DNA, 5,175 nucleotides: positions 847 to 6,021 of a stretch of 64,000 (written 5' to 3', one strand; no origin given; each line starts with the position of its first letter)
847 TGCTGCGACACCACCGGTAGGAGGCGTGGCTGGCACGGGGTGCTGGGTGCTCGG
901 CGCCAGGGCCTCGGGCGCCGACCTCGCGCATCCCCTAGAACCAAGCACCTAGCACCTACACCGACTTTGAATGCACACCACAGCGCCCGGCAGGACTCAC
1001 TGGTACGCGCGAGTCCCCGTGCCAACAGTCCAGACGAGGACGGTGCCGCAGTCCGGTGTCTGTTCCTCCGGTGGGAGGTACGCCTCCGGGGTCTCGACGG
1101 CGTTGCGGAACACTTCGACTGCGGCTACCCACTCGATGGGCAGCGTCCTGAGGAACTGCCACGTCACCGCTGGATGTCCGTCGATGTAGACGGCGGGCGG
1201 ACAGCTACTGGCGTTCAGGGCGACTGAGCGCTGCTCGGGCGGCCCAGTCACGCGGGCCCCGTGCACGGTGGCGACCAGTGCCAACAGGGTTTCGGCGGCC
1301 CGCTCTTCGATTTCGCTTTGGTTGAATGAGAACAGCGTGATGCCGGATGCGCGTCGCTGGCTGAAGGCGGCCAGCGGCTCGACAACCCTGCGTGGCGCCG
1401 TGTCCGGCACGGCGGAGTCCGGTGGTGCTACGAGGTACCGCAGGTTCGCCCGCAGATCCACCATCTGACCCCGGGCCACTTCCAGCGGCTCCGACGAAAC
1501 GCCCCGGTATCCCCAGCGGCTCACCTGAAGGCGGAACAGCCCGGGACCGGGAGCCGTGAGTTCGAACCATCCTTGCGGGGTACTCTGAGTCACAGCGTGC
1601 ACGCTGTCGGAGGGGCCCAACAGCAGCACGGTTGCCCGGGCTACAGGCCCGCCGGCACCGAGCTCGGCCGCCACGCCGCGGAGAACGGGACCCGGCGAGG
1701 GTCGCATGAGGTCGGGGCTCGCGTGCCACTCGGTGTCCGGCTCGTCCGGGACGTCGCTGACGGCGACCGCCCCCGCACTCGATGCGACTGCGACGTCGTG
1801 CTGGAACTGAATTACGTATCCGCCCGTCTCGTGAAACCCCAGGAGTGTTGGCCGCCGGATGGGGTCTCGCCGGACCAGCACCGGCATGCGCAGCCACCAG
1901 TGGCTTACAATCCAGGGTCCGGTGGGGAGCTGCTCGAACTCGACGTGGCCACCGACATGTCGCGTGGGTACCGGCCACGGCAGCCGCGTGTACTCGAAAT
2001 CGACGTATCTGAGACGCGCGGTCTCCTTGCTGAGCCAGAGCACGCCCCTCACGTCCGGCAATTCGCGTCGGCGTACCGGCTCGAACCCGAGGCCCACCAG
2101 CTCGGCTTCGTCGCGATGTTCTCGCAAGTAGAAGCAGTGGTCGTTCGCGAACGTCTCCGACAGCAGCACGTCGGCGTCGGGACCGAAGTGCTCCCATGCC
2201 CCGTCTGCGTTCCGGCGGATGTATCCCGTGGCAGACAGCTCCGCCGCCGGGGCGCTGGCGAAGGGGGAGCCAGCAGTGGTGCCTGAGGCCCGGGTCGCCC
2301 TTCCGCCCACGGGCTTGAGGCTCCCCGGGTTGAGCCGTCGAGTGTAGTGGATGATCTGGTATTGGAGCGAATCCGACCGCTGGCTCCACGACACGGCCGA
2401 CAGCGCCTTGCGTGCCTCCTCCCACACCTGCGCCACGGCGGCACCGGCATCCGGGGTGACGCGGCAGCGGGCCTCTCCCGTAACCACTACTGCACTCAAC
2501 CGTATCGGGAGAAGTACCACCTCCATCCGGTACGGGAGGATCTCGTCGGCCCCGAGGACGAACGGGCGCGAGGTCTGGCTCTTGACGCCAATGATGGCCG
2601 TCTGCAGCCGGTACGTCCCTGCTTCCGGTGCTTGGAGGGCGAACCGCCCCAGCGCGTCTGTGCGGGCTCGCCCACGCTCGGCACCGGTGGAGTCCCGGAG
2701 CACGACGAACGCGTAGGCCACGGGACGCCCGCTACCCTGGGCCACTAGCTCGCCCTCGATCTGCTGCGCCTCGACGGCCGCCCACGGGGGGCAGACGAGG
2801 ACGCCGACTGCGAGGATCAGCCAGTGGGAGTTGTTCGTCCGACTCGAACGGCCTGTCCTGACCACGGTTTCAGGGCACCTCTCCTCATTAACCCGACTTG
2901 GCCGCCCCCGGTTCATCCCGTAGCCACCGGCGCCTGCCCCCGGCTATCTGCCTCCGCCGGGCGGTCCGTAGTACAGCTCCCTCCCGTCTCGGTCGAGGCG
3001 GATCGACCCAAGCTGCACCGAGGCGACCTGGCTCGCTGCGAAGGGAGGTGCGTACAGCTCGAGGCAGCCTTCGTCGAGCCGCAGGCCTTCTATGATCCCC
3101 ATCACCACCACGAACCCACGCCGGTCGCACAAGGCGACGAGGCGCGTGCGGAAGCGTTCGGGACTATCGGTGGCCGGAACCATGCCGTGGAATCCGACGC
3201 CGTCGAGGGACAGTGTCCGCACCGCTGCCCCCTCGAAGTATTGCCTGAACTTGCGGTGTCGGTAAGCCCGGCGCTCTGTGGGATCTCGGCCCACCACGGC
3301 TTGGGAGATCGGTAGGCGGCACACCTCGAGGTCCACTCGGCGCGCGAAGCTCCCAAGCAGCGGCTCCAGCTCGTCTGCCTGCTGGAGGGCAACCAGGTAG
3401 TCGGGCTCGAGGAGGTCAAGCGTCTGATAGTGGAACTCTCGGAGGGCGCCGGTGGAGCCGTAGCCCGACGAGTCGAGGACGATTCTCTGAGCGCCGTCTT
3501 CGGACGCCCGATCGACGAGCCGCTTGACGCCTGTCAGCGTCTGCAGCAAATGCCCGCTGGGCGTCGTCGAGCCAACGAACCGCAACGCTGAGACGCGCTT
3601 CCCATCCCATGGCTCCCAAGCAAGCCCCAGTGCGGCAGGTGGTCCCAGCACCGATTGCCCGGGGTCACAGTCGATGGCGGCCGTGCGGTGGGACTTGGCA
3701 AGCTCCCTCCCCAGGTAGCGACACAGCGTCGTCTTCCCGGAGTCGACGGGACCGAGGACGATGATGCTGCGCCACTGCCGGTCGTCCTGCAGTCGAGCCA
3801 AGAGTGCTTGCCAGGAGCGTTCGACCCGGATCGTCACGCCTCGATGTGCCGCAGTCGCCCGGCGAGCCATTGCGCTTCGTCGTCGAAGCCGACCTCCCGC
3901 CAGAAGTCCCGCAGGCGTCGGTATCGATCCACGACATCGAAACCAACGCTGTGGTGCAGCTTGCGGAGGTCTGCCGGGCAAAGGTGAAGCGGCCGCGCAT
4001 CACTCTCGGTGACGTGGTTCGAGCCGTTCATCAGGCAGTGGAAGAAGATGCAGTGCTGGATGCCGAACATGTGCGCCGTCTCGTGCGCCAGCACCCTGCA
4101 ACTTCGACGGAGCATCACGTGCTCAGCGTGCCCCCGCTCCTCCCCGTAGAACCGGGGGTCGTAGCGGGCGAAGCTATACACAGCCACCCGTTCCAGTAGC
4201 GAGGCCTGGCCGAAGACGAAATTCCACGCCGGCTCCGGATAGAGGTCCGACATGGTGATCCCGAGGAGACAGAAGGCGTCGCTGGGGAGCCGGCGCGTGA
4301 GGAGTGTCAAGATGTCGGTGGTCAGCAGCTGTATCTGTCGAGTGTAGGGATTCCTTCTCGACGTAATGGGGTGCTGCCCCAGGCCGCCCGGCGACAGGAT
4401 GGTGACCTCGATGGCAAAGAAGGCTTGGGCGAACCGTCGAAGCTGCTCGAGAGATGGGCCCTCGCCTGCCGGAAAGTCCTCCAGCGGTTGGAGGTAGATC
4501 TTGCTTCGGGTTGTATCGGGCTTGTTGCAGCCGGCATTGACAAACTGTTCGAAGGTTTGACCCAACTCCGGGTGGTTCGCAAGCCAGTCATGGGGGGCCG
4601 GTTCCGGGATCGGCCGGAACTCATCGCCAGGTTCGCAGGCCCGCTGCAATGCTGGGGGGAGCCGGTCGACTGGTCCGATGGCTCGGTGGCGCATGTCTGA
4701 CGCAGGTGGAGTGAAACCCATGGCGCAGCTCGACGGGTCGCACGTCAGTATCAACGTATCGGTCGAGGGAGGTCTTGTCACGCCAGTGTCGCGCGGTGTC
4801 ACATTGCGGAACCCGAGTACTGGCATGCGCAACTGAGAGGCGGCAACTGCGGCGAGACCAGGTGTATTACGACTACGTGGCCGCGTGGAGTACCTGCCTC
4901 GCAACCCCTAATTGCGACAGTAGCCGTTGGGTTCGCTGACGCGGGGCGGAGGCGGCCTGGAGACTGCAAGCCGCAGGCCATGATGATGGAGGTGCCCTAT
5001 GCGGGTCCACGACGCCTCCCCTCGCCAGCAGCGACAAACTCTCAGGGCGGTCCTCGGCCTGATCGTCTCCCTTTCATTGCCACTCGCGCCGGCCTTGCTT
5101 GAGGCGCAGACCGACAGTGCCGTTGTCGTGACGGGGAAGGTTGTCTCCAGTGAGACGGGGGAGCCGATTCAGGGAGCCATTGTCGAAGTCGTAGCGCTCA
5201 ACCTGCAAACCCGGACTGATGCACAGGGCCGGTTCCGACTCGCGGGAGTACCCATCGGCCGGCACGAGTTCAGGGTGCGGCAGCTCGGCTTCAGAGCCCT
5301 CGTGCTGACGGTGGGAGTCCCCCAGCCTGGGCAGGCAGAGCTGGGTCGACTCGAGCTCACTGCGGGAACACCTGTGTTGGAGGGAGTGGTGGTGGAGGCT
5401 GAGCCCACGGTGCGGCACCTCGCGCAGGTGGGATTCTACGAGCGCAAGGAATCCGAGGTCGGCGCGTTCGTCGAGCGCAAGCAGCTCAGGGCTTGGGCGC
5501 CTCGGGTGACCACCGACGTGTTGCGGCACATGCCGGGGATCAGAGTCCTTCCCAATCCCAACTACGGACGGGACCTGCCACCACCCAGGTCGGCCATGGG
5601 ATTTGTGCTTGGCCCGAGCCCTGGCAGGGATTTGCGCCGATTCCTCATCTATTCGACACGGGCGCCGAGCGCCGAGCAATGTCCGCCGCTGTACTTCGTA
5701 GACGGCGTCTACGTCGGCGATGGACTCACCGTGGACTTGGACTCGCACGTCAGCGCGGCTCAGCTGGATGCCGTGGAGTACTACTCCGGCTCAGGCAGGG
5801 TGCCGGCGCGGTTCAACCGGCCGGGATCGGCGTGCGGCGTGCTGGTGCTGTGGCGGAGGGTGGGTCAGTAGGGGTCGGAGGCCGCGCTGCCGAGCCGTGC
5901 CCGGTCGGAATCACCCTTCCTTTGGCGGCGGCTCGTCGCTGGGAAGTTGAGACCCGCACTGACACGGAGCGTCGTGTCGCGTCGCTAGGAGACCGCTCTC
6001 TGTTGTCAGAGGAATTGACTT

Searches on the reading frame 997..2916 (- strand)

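Call 54: search_protein_families(library=pfam, proteins=[window:997-2916:-], max_evalue=0.01)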
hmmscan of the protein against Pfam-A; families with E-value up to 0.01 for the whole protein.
window:997-2916:- (639 aa): 2 families
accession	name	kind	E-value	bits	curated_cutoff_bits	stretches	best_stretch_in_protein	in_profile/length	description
PF13620.12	CarboxypepD_reg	-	1.1e-19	70.9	32.3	2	53-126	2-74/82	Carboxypeptidase regulatory-like domain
PF13715.12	CarbopepD_reg_2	-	3.7e-09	36.9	32.2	1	53-116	1-60/88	CarboxypepD_reg-like domain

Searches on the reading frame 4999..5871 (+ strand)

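Call 54: search_protein_families(library=pfam, proteins=[window:4999-5871:+], max_evalue=0.01)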
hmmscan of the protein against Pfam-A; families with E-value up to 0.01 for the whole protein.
window:4999-5871:+ (290 aa): 2 families
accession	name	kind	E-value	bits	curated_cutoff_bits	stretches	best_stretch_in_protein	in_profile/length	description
PF13620.12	CarboxypepD_reg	-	3.4e-14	53.4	32.3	1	44-110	2-72/82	Carboxypeptidase regulatory-like domain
PF13715.12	CarbopepD_reg_2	-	7.4e-12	45.6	32.2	1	44-131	1-87/88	CarboxypepD_reg-like domain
